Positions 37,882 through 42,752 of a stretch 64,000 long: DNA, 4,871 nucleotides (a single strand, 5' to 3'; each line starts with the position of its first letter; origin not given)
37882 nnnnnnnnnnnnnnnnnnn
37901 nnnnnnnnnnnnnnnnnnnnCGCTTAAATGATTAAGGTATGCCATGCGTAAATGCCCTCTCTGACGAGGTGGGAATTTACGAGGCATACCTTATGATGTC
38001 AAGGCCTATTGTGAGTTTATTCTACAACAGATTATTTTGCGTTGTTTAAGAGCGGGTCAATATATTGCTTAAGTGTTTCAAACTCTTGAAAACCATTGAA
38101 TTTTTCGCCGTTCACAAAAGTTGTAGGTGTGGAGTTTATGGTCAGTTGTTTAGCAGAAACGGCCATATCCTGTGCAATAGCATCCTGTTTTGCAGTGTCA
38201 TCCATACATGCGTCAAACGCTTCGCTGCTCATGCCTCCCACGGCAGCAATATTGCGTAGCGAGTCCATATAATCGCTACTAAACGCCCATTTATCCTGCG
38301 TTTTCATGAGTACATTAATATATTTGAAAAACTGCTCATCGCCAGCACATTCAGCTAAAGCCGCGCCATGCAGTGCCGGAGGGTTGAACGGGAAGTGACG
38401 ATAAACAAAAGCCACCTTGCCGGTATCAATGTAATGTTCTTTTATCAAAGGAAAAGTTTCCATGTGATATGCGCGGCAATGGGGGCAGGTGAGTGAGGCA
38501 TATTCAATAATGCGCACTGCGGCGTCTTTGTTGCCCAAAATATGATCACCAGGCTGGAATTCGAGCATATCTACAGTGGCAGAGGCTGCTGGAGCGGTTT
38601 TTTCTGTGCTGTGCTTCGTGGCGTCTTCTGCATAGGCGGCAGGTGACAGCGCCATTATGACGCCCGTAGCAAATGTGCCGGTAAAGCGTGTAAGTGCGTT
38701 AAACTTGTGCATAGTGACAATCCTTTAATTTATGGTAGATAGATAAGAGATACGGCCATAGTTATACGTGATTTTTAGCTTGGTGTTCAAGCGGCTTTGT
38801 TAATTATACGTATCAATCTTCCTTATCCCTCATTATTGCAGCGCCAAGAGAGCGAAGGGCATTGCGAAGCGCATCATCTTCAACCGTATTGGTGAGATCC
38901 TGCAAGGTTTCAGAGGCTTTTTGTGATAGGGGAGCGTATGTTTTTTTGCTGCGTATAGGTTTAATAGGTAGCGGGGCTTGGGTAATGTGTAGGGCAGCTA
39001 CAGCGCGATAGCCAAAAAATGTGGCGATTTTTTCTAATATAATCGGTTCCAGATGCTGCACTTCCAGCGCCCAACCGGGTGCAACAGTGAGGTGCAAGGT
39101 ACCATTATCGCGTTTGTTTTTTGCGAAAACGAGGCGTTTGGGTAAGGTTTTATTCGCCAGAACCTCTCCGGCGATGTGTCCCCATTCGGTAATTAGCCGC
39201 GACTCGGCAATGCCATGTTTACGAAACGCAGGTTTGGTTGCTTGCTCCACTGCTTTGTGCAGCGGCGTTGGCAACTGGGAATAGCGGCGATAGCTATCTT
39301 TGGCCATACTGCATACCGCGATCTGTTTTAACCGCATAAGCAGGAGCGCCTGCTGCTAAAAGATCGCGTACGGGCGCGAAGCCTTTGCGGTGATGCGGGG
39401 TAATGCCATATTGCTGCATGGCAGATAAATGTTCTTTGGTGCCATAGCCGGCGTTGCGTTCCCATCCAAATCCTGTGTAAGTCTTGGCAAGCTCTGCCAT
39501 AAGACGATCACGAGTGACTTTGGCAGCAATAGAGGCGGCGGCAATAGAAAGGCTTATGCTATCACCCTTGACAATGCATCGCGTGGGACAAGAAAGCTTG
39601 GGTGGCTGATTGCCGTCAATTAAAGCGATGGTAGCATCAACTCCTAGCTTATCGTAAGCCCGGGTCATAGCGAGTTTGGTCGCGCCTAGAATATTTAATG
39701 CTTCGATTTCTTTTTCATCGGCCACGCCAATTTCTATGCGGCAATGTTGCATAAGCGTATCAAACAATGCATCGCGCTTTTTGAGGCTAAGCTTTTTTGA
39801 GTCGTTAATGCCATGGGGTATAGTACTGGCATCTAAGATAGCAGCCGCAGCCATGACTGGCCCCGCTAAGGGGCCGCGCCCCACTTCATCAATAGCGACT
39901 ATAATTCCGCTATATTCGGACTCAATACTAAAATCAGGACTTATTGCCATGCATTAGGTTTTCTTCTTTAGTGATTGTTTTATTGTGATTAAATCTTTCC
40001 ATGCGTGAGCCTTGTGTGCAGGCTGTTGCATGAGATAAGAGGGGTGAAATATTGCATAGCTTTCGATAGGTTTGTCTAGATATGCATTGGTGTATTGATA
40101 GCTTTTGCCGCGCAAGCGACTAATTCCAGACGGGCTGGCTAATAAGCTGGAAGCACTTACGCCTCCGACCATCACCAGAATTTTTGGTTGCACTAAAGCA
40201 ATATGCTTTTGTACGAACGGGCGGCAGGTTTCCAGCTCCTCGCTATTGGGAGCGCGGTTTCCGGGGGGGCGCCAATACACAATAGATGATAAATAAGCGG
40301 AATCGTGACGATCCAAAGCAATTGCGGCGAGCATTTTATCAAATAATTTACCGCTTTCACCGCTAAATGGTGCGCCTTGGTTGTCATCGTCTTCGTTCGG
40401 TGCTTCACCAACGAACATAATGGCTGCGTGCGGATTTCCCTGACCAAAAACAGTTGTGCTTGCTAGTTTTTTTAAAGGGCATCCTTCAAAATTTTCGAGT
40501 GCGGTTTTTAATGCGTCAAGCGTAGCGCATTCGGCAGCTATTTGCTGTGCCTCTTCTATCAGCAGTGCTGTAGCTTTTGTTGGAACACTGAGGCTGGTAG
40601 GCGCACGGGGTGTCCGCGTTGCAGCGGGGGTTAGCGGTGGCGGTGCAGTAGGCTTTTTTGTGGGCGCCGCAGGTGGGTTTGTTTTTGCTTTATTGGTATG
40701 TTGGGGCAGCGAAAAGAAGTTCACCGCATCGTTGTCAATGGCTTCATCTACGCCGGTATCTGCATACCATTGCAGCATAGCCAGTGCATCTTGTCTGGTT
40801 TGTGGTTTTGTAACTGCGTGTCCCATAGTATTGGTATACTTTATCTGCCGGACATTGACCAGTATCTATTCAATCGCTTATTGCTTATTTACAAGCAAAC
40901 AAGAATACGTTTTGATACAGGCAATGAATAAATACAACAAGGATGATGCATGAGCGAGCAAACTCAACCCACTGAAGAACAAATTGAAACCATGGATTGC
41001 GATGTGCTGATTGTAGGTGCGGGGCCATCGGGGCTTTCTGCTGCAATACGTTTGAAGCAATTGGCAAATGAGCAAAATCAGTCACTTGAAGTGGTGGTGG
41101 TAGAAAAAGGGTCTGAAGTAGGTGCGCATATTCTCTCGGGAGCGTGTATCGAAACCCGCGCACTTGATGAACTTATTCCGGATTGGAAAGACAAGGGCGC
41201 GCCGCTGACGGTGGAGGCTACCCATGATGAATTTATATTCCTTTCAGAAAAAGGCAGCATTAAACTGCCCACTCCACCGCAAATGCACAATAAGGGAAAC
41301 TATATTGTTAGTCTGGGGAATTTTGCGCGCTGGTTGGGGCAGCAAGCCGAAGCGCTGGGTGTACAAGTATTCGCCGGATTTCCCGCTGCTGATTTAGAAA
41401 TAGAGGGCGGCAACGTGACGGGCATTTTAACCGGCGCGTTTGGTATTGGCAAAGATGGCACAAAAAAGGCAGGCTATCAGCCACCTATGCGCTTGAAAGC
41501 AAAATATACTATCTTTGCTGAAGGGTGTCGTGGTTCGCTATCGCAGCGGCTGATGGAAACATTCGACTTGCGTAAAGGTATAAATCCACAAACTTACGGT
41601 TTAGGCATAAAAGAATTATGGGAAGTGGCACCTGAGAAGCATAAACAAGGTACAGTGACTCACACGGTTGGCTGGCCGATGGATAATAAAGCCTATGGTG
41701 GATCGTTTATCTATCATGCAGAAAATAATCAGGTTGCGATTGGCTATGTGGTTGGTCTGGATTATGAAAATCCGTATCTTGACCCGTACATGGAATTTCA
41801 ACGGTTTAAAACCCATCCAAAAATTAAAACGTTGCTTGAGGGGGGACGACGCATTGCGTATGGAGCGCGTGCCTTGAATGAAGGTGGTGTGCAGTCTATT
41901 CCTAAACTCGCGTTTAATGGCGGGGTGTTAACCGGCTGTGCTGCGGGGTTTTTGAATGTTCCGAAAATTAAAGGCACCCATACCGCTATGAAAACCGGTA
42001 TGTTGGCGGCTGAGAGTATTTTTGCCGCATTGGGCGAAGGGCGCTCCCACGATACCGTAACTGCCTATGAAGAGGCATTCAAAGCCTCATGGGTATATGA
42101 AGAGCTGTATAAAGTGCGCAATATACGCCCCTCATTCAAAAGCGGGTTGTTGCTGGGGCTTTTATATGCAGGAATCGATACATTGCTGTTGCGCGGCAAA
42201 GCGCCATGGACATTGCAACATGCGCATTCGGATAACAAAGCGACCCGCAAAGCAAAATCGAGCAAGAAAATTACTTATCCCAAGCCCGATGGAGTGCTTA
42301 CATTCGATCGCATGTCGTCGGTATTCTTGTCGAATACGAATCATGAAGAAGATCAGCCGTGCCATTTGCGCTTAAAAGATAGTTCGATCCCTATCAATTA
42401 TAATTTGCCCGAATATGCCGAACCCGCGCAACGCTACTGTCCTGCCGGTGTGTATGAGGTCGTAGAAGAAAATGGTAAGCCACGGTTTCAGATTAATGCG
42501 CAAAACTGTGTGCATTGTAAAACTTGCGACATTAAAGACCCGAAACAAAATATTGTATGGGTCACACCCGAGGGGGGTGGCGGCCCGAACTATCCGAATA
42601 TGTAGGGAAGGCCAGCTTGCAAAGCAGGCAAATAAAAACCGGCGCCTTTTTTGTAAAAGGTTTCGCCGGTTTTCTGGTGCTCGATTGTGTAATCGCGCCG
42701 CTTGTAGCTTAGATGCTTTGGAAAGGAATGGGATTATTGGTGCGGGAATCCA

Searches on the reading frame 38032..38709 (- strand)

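Call 78: search_protein_families(library=pfam, proteins=[window:38032-38709:-], max_evalue=0.00001)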
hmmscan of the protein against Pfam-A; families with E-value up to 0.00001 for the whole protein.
window:38032-38709:- (225 aa): 2 families
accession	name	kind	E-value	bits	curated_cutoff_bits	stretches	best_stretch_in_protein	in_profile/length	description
PF13462.12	Thioredoxin_4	-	3e-42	145.1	23.2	1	53-218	3-164/165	Thioredoxin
PF01323.26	DSBA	-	6.4e-13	49.4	25.6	1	149-217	123-190/191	DSBA-like thioredoxin domain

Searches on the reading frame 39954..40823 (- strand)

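Call 78: search_protein_families(library=pfam, proteins=[window:39954-40823:-], max_evalue=0.00001)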
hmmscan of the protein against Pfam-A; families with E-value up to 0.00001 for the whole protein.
window:39954-40823:- (289 aa): 1 family
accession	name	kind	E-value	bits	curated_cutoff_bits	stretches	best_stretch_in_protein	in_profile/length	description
PF03167.25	UDG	-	1.9e-30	106.2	24.3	1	126-278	1-140/141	Uracil DNA glycosylase superfamily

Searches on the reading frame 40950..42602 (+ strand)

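Call 79: search_protein_families(library=pfam, proteins=[window:40950-42602:+], max_evalue=0.00001)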
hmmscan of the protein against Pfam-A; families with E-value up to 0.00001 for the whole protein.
window:40950-42602:+ (551 aa): 7 families
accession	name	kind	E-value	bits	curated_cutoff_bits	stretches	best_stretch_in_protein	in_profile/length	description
PF05187.19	Fer4_ETF_QO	-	2.6e-52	175.7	24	1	448-548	1-103/104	Electron transfer flavoprotein-ubiquinone oxidoreductase, 4Fe-4S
PF21162.3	ETFQO_UQ-bd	-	5.3e-45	152.3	27.7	1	216-309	1-96/96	ETF-QO, ubiquinone-binding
PF01266.30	DAO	-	3e-10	40.6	27.9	0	18-59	1-36/353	FAD dependent oxidoreductase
PF00890.30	FAD_binding_2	-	2.1e-07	30.9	20.4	0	18-61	1-38/414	FAD binding domain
PF13450.12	NAD_binding_8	-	4.9e-07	30.4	21.9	1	21-63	1-37/68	NAD(P)-binding Rossmann-like domain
PF01494.25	FAD_binding_3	-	2.3e-06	27.5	22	1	16-208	1-174/349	FAD binding domain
PF01946.23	Thi4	-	9.5e-06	25.5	26.2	0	9-60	10-56/235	Thi4 family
